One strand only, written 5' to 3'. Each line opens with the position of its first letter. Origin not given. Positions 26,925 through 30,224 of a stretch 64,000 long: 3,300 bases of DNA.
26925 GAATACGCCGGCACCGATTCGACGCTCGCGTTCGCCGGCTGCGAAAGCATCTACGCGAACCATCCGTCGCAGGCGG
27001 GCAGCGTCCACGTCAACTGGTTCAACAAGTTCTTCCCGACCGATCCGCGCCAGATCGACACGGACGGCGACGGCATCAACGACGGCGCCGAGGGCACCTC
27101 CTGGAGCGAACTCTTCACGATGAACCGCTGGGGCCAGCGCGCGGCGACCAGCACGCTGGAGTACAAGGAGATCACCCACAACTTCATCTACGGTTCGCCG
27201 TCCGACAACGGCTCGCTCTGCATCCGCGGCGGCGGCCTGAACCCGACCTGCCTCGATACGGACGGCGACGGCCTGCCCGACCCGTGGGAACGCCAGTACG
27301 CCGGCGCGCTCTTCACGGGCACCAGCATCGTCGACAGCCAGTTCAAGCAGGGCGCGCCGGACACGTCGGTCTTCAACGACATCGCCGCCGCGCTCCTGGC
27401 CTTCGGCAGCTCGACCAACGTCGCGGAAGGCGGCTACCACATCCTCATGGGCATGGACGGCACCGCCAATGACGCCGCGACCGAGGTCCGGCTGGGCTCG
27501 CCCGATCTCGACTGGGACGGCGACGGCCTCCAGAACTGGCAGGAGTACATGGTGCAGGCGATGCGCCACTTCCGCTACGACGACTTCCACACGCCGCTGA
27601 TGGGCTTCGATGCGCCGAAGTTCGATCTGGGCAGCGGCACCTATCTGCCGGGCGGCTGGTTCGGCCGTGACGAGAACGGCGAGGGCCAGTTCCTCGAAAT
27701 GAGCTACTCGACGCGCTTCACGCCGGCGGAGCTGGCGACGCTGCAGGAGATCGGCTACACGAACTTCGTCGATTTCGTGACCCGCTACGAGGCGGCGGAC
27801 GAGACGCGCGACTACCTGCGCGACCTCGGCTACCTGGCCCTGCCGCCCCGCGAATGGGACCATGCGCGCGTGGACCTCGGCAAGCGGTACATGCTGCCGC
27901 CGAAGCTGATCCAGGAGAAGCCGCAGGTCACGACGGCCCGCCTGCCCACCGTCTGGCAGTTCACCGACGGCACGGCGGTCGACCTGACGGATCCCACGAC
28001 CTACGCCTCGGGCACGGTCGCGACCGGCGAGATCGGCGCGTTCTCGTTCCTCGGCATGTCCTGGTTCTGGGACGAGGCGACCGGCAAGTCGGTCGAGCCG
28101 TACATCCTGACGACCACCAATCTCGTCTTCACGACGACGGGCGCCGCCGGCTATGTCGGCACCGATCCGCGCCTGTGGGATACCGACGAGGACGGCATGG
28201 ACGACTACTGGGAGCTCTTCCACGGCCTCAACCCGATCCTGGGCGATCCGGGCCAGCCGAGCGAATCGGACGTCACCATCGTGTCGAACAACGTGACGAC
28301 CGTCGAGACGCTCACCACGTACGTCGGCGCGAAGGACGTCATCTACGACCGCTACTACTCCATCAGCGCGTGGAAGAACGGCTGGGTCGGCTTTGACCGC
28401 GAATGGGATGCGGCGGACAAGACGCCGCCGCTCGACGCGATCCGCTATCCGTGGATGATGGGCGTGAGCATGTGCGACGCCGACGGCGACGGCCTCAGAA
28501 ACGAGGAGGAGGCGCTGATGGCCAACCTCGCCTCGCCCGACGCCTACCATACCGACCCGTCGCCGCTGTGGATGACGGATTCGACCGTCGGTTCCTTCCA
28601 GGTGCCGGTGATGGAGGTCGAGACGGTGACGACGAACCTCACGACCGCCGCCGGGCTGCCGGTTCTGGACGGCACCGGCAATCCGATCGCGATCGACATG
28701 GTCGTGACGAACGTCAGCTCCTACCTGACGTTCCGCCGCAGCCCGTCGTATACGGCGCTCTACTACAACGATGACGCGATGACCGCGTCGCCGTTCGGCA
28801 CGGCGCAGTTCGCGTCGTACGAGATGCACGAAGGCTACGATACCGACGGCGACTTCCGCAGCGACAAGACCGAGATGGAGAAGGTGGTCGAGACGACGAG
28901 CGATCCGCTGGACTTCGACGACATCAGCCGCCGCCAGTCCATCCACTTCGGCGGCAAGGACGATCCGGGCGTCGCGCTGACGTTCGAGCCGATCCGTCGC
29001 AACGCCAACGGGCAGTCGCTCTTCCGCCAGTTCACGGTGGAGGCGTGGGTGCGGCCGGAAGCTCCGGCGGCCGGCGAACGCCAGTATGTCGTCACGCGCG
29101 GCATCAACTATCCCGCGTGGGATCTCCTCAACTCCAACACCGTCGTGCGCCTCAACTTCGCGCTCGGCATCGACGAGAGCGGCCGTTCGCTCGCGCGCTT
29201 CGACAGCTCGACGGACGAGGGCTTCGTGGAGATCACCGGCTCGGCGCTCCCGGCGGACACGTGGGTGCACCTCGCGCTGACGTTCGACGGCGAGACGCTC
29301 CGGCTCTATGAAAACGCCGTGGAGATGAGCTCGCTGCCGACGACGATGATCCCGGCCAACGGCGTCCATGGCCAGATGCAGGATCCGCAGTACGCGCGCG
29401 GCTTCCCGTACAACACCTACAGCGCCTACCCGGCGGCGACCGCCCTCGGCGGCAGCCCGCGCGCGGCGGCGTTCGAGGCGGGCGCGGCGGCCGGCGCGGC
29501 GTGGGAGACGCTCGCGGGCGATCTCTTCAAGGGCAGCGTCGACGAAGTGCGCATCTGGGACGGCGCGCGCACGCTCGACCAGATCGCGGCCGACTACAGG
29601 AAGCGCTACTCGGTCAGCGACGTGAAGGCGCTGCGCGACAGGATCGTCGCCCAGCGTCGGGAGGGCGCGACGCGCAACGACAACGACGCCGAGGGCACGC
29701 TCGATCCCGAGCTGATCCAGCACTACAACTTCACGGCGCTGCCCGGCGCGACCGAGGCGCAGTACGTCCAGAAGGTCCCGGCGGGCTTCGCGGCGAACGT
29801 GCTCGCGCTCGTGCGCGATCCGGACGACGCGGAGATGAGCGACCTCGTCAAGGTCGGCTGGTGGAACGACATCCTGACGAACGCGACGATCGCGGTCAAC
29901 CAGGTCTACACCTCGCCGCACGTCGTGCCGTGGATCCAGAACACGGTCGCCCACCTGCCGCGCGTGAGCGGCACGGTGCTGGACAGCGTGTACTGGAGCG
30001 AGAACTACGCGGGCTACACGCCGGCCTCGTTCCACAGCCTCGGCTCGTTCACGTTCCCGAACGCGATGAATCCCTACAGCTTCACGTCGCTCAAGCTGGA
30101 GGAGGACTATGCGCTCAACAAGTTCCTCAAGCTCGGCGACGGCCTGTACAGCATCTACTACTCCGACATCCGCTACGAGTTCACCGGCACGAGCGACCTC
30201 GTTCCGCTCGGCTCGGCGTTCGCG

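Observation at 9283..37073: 27.7-kb operon: two giant secreted proteins bridged by a small coiled-coil lipoprotein, no recognisable exporter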

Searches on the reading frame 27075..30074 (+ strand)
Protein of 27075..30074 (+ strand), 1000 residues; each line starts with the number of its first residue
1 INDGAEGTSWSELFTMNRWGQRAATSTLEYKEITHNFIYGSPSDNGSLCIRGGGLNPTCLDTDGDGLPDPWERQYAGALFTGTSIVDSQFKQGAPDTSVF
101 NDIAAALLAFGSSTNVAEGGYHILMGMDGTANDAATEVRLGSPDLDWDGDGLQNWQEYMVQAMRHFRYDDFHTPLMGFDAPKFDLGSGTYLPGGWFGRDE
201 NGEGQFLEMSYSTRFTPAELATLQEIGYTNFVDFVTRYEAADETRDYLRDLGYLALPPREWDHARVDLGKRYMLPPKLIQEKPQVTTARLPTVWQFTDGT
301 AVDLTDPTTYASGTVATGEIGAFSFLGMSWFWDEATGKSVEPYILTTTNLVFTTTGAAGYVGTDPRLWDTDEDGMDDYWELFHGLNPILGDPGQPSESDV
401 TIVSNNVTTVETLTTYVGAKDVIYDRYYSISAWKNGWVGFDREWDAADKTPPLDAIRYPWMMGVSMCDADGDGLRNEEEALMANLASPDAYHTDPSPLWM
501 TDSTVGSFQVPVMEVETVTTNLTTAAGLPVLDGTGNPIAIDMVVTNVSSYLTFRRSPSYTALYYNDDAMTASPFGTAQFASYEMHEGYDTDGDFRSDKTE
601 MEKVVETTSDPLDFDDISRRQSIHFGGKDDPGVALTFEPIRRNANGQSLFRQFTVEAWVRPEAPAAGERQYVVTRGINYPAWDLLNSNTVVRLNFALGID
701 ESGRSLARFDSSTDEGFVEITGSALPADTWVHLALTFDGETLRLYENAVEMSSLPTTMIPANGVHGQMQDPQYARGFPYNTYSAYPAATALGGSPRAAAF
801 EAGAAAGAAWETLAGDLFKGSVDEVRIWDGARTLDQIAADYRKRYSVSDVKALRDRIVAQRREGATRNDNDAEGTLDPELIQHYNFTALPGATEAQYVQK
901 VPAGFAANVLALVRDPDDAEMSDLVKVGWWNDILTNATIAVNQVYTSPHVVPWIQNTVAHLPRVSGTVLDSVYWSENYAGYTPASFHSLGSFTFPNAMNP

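Call 9: search_protein_families(library=pfam, proteins=[window:27075-30074:+], max_evalue=0.01)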
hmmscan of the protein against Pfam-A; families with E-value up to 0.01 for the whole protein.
window:27075-30074:+ (1000 aa): 2 families
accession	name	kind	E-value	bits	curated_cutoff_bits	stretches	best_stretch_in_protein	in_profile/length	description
PF13385.13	Laminin_G_3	-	3.3e-19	69.9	27.6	2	650-757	16-108/151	Concanavalin A-like lectin/glucanases superfamily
PF18884.5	TSP3_bac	-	0.0006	20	25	0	61-75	1-15/22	Bacterial TSP3 repeat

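Call 16: search_protein_families(library=ncbifam, proteins=[window:27075-30074:+], max_evalue=0.01)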
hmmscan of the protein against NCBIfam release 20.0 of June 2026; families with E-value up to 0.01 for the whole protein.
window:27075-30074:+ (1000 aa): 0 families
